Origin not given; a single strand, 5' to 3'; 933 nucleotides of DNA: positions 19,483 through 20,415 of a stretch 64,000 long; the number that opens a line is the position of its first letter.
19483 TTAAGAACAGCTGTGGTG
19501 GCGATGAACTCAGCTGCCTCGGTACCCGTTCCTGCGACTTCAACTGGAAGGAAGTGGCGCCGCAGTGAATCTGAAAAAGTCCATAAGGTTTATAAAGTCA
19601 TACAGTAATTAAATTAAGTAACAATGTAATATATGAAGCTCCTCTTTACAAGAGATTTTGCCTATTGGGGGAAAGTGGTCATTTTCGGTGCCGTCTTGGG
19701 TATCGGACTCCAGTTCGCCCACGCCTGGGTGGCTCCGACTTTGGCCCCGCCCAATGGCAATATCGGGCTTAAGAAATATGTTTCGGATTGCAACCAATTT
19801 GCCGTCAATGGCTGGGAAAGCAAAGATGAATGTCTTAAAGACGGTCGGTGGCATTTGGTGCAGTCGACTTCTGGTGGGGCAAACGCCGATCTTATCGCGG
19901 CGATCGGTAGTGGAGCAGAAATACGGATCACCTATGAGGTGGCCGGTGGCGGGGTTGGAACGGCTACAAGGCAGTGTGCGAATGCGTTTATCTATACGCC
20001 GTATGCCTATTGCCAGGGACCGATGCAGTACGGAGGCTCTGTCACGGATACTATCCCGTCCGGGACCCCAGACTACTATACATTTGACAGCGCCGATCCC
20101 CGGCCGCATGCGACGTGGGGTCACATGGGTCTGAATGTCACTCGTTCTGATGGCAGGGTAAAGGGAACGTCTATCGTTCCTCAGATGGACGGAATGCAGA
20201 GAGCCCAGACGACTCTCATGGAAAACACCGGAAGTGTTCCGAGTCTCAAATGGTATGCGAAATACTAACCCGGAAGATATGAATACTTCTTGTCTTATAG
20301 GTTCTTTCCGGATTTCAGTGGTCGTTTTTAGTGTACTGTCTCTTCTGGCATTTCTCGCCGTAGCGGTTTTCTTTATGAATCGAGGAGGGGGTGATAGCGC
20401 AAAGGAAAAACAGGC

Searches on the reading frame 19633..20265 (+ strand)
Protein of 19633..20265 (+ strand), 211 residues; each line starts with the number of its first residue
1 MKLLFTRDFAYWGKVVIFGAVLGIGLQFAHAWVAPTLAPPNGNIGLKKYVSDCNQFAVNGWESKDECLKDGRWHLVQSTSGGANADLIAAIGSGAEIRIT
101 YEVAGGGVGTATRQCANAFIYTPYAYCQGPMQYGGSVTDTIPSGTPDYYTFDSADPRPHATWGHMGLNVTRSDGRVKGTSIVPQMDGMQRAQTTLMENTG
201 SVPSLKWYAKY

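Call 66: search_protein_families(library=pfam, proteins=[window:19633-20265:+], max_evalue=0.01)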
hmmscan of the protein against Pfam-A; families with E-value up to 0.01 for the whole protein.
window:19633-20265:+ (211 aa): 0 families
